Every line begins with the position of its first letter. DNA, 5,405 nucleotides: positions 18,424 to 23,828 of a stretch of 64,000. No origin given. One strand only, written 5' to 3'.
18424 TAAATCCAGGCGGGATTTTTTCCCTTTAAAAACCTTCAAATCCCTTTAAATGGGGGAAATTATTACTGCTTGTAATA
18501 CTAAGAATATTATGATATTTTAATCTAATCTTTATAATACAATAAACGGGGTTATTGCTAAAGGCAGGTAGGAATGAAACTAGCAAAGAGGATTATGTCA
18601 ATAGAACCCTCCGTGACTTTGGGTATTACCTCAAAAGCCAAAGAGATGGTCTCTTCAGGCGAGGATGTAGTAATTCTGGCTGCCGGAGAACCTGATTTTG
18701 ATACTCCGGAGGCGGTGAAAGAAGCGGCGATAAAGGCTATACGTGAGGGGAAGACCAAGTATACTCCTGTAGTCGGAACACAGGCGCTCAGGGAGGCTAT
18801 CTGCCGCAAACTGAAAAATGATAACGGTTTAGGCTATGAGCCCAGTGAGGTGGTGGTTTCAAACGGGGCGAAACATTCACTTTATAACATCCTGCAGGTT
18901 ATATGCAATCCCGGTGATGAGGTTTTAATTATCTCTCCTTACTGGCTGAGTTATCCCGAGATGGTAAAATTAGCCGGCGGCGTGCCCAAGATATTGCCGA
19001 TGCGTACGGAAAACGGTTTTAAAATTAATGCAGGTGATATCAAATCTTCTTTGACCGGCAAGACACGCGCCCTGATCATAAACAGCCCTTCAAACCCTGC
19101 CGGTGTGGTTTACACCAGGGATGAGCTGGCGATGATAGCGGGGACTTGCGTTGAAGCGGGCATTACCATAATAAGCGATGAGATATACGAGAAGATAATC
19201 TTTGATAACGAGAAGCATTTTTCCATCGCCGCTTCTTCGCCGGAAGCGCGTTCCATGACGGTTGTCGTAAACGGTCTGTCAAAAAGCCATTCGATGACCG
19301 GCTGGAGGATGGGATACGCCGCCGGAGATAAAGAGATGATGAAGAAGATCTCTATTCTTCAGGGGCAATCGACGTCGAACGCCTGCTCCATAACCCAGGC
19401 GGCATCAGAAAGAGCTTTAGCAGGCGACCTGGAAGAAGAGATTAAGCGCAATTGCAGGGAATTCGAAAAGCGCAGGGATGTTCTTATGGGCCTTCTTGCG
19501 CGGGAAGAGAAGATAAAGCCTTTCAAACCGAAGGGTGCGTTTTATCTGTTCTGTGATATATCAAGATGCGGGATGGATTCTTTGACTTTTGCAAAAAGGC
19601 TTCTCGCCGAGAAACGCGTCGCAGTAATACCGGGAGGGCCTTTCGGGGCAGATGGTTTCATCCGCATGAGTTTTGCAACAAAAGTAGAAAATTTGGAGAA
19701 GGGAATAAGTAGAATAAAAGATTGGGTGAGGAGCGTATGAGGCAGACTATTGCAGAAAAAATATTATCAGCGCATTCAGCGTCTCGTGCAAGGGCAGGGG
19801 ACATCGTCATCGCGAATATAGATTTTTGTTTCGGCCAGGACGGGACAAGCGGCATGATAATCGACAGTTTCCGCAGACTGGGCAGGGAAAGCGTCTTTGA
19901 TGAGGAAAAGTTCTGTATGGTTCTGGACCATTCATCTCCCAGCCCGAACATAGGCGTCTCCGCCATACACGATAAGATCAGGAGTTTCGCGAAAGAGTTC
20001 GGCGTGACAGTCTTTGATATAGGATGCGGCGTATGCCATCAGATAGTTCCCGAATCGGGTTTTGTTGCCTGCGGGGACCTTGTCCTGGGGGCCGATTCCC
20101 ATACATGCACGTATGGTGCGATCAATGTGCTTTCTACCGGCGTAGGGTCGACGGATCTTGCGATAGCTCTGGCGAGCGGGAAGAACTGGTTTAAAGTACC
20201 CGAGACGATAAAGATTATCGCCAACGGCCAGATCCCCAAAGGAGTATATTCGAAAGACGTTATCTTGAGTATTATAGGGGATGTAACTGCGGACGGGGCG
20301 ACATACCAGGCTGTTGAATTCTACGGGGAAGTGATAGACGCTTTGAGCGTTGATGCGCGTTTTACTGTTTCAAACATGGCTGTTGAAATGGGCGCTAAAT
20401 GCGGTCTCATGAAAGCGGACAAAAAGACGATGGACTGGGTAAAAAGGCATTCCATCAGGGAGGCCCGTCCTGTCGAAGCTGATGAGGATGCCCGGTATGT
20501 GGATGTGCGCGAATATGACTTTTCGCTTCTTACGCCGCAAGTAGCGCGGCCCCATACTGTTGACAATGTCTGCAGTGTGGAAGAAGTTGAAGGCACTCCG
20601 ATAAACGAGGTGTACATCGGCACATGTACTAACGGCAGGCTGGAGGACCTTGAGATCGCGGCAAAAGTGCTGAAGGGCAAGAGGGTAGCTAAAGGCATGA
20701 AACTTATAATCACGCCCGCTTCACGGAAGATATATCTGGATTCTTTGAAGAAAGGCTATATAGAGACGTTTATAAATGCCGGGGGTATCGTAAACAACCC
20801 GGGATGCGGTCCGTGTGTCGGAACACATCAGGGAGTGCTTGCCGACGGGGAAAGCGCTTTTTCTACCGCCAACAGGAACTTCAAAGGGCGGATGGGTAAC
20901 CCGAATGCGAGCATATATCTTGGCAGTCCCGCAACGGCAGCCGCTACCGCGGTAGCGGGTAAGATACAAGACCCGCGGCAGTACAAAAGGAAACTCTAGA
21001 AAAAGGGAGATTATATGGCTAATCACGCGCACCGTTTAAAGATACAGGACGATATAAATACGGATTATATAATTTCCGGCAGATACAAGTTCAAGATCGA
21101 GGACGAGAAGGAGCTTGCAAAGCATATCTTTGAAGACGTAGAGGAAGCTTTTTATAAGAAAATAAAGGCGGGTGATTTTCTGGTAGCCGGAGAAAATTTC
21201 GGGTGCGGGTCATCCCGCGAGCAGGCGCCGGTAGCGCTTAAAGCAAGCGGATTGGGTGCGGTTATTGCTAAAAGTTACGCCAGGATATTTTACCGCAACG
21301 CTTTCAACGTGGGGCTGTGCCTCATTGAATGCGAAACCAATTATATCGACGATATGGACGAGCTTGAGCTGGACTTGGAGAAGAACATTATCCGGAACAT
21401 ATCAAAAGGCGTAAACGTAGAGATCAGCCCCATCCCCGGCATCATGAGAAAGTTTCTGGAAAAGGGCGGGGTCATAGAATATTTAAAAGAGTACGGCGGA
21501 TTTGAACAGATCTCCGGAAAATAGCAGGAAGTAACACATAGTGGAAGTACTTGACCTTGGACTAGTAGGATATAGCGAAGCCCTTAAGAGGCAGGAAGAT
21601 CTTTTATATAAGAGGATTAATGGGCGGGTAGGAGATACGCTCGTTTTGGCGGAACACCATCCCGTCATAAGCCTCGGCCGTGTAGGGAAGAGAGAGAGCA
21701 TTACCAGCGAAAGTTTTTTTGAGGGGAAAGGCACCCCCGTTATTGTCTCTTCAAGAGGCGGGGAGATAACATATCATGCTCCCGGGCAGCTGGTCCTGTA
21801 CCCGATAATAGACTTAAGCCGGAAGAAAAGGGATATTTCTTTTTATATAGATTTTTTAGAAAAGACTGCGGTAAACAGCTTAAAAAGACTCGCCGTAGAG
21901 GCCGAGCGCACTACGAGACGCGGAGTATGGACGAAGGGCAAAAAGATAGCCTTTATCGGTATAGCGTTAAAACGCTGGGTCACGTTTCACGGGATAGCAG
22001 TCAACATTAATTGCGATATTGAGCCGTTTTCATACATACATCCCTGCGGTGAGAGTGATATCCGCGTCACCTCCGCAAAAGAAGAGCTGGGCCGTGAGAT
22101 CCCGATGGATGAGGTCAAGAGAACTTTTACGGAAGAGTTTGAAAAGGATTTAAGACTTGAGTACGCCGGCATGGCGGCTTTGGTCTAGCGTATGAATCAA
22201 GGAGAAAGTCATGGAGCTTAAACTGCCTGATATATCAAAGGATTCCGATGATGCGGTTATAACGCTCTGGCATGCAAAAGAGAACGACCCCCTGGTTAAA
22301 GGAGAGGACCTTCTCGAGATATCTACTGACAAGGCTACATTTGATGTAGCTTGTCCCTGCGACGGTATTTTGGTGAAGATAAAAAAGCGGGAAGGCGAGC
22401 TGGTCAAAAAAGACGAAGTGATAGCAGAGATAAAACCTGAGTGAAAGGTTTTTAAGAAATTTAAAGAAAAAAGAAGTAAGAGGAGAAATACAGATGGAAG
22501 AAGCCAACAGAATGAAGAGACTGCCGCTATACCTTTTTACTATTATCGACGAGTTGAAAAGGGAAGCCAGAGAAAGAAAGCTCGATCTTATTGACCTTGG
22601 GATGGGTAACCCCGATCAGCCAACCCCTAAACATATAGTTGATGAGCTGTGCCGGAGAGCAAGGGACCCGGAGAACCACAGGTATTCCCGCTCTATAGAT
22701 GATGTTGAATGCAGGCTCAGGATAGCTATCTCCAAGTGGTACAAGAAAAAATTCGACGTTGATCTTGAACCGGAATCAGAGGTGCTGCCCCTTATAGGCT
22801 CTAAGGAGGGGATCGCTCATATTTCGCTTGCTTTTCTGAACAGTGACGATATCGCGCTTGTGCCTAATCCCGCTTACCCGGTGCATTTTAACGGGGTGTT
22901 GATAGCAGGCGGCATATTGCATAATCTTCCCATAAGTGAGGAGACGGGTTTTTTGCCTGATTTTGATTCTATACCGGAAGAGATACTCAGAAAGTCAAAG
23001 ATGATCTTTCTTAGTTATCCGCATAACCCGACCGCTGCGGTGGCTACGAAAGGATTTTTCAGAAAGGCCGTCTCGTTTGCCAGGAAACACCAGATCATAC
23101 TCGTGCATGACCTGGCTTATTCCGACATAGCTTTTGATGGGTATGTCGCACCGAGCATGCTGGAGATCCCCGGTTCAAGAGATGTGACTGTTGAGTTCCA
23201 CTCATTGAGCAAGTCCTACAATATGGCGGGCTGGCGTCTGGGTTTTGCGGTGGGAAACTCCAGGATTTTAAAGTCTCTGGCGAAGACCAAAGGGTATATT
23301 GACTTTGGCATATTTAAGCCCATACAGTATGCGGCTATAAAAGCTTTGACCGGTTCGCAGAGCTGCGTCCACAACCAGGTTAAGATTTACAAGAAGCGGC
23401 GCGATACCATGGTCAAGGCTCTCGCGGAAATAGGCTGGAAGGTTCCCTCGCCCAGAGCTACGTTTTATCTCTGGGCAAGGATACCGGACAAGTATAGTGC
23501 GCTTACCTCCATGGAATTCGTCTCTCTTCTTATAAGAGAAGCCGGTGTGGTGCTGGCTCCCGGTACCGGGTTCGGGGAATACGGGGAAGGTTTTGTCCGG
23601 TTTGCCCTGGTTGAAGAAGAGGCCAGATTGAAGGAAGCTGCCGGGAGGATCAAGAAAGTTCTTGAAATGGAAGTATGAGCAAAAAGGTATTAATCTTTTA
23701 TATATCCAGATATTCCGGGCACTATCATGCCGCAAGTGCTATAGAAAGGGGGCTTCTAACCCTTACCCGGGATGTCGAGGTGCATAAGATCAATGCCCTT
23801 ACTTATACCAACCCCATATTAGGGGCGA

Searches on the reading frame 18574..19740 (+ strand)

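Call 58: search_protein_families(library=pfam, proteins=[window:18574-19740:+], max_evalue=0.00001)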
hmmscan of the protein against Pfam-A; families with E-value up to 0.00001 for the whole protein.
window:18574-19740:+ (388 aa): 1 family
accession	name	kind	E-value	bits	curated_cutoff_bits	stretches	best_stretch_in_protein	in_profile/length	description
PF00155.27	Aminotran_1_2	-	2.5e-72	244.5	19.7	1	31-381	2-361/361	Aminotransferase class I and II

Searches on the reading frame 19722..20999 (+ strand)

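Call 58: search_protein_families(library=pfam, proteins=[window:19722-20999:+], max_evalue=0.00001)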
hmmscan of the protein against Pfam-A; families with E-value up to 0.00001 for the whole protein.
window:19722-20999:+ (425 aa): 1 family
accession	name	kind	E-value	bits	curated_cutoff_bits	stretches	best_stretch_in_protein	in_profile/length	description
PF00330.25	Aconitase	-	2.4e-99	333.9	28.7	2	12-288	1-305/463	Aconitase family (aconitate hydratase)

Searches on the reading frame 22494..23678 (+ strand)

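Call 58: search_protein_families(library=pfam, proteins=[window:22494-23678:+], max_evalue=0.00001)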
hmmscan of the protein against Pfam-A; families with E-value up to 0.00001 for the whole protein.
window:22494-23678:+ (394 aa): 1 family
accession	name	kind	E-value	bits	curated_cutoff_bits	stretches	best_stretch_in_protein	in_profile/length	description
PF00155.27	Aminotran_1_2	-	4.7e-58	197.6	19.7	1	31-386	2-361/361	Aminotransferase class I and II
